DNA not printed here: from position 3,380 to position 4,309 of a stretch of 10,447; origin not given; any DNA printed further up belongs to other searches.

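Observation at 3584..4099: Conjugative primase carries two C-terminal SpoVG-like domains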

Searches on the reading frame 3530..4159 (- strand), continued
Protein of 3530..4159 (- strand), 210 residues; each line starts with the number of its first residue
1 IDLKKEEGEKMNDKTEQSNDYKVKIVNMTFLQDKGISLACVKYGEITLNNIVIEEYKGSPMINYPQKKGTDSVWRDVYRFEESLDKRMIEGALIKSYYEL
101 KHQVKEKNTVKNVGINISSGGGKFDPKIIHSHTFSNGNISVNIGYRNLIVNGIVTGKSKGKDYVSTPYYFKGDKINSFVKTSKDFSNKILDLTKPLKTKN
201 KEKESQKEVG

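Call 55: fold_search(model_id=the predicted structure, library=viral)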
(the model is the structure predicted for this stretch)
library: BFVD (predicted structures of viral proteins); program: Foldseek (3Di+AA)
matches with E <= 10: 502; with E <= 0.001: 0
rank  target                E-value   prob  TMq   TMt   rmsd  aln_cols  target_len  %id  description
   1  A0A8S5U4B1            1.0e-02  1.00  0.33  0.54  10.8       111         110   14  Putative septation protein [Podoviridae sp. ctZDN4]
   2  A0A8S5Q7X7            1.2e-01  0.11  0.15  0.15  20.6       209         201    8  Uncharacterized protein [Siphoviridae sp. ctdVv30]
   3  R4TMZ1                1.4e-01  0.96  0.20  0.40   8.2        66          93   18  DUF1292 domain-containing protein [Halogranum tailed virus 1]
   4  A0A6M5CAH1            1.5e-01  0.12  0.16  0.08  28.4       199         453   14  (no name in the UniProt tables at hand)
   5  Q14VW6                2.0e-01  0.23  0.20  0.14  13.2       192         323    9  ORF140 [Ranid herpesvirus 2]
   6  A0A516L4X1            3.8e-01  0.96  0.34  0.58   9.0       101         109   16  (no name in the UniProt tables at hand)
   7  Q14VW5                3.8e-01  0.13  0.17  0.11  17.0       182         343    7  ORF141 [Ranid herpesvirus 2]
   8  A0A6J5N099            4.0e-01  0.91  0.26  0.50   3.9        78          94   15  Uncharacterized protein [uncultured Caudovirales phage]
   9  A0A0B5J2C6            4.0e-01  0.08  0.17  0.12  16.8       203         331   10  DUF5900 domain-containing protein [Pandoravirus inopinatum]
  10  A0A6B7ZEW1            4.2e-01  0.07  0.17  0.14  16.7       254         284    9  Uncharacterized protein [Klebsiella phage N1M2]
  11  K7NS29                5.8e-01  0.08  0.16  0.03  17.0       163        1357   12  Long tail fiber protein Gp37 [Klebsiella phage KP27]
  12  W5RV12                5.8e-01  0.04  0.11  0.12  24.4       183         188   11  Uncharacterized protein [Staphylococcus phage vB_SepS_SEP9]
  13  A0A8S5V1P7            6.1e-01  0.05  0.14  0.05  14.1       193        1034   11  Tail spike protein [Myoviridae sp. ctJ2i1]
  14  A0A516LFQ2            6.4e-01  0.04  0.12  0.12  32.8       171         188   12  (no name in the UniProt tables at hand)
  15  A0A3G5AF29            6.8e-01  0.09  0.22  0.21  18.6       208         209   13  Uncharacterized protein [Satyrvirus sp.]
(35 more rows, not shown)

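Call 69: find_encoding_contigs(protein=P0044, flank=7000, max_places=2)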
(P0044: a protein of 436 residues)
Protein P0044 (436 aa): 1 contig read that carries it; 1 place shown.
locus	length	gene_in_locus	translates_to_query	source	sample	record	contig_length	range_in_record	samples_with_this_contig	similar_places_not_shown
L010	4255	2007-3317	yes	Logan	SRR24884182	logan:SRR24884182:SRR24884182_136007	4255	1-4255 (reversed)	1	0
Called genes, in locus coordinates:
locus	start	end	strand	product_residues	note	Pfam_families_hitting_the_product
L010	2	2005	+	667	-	?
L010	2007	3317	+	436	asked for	PF04026:SpoVG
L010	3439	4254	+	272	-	?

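Call 70: find_encoding_contigs(protein=P0040, flank=7000, max_places=2)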
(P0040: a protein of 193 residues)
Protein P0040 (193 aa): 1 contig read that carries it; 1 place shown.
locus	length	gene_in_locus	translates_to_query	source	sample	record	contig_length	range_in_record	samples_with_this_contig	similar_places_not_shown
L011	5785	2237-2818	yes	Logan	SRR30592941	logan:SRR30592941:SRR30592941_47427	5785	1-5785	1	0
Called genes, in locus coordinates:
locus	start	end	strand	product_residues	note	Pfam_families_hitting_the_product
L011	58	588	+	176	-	PF04203:Sortase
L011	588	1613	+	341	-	-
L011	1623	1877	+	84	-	-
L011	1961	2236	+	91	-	-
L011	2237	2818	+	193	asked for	PF04026:SpoVG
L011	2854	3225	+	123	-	-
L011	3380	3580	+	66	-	-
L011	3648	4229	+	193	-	-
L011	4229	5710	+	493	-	PF18824:LPD11, PF12957:DUF3846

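Call 71: search_protein_families(library=pfam, proteins=[L010:2-2005:+, L010:3439-4254:+, L004:1729-2706:+, L007:5398-7917:+, L008:8727-9188:+, L008:9246-10229:+, L006:5264-6268:+], max_evalue=0.01)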
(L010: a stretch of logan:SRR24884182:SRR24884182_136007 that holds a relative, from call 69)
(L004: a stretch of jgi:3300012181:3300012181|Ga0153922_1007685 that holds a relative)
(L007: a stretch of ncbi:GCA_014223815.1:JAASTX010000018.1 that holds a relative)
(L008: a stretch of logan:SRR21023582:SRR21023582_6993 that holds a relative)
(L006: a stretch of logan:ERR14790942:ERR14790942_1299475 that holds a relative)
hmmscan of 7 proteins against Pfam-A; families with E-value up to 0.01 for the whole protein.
L010:2-2005:+ (667 aa): 2 families
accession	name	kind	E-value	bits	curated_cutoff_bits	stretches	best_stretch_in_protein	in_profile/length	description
PF09479.16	Flg_new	-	7.3e-14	52.1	27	1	67-134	1-65/65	Listeria-Bacteroides repeat domain (List_Bact_rpt)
PF18998.6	Flg_new_2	-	6e-05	23.4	23.6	0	68-138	2-72/73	Divergent InlB B-repeat domain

L010:3439-4254:+ (272 aa): 0 families

L004:1729-2706:+ (326 aa): 0 families

L007:5398-7917:+ (839 aa): 0 families

L008:8727-9188:+ (153 aa): 0 families

L008:9246-10229:+ (327 aa): 3 families
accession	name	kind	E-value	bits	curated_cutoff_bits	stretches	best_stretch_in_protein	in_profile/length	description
PF13154.11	DUF3991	-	1.3e-12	48.4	24.5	1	117-187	1-65/74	Protein of unknown function (DUF3991)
PF13155.12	Toprim_2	-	5.5e-10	39.9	22.1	1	202-300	3-86/88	Toprim-like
PF01807.25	Zn_ribbon_DnaG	-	3.8e-06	27.1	24.9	1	40-86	44-90/98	CHC2 zinc finger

L006:5264-6268:+ (334 aa): 1 family
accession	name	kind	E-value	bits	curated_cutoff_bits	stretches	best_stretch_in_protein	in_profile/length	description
PF16403.11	Bact_surface_Ig-like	-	0.0021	18.5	27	1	69-98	27-56/71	Bacterial surface protein, Ig-like domain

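Call 77: find_related_loci(query=A5, collection=genome_contigs, flank=6000)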
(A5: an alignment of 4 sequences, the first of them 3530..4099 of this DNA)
Query A5 (190 aa) in genome_contigs; peptide patterns used: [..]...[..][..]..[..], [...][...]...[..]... (x = any residue, [..] = any of these).
54 stretches matched a pattern, but none encodes a relative of the query by tblastn (E <= 1e-3).

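Call 78: search_dna_similar(query=window:3530-4099:-, collection=plasmids, mode=protein, max_evalue=0.01, max_rows=40)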
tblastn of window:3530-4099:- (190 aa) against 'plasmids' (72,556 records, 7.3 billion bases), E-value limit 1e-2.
No match.

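Call 79: search_dna_similar(query=window:3530-4099:-, collection=phages, mode=protein, max_evalue=0.01, max_rows=20)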
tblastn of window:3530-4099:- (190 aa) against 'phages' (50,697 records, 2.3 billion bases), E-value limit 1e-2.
No match.

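Call 90: search_protein_families(library=pfam, proteins=[P0035, P0037, P0061, P0055, P0051, P0046], max_evalue=0.001)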
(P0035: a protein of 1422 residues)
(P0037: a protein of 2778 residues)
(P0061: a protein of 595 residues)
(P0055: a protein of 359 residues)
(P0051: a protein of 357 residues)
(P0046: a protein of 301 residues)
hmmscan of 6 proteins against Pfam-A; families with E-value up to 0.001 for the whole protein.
P0035 (1422 aa): 9 families
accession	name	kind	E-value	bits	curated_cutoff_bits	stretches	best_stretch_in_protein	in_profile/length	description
PF04151.21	PPC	-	8e-29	100.8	25.9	0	202-262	6-68/70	Bacterial pre-peptidase C-terminal domain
PF18396.7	TBK1_ULD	-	1.7e-22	79.5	31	0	140-166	3-29/88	TANK binding kinase 1 ubiquitin-like domain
PF10781.14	DSRB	-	3.1e-21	75.2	25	0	105-127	35-57/61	Dextransucrase DSRB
PF02191.22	OLF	-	3.9e-20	72.9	23.9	0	90-116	109-135/246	Olfactomedin-like domain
PF23623.1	GBD_IRG7_N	-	4.2e-17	62.6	27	0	117-162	39-85/95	IRG7 N-terminal galactose binding domain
PF16392.11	DUF5001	-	1.4e-16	60.7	23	0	30-66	35-72/86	Ig-like domain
PF19527.4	DUF6055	-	7.4e-12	45.4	27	0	188-227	308-347/417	Family of unknown function (DUF6055)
PF03272.18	Mucin_bdg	-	3.3e-08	33.8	27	0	13-50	44-81/116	Putative mucin or carbohydrate-binding module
PF19079.5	CFSR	-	2.6e-07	31.2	27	0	226-233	23-30/49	Collagen-flanked surface repeat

P0037 (2778 aa): 7 families
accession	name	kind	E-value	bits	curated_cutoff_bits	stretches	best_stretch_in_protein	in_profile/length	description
PF05662.19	YadA_stalk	-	9.2e-107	349.7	28.4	10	2653-2694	1-42/43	Coiled stalk of trimeric autotransporter adhesin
PF08354.15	Fas1-AflB-like_hel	-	7.5e-22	78.2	25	0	2024-2075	121-173/353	Fatty acid synthase subunit beta/Fas1-like, helical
PF13018.11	ESPR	-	1.9e-15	57.4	25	1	1-36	1-36/50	Extended Signal Peptide of Type V secretion system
PF03895.21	YadA_anchor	-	9.8e-13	48.4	22.7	1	2718-2778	1-60/60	YadA-like membrane anchor domain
PF08438.16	YGR210-like_G4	-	8.9e-09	36.2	24.7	0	683-733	9-59/108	Obg-like GTPase YGR210-like, G4 motif-containing domain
PF05658.19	YadA_head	-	0.00017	22.3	25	1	2623-2647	1-25/27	YadA head domain repeat (2 copies)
PF22463.2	Ctf19_RWD1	-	0.00087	19.6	26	0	1399-1420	39-60/69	Ctf19, first RWD domain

P0061 (595 aa): 1 family
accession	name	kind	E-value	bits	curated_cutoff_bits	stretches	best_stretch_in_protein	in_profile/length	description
PF04026.17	SpoVG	-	6.6e-20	71.5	29.6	2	102-184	3-82/82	SpoVG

P0055 (359 aa): 0 families

P0051 (357 aa): 0 families

P0046 (301 aa): 0 families
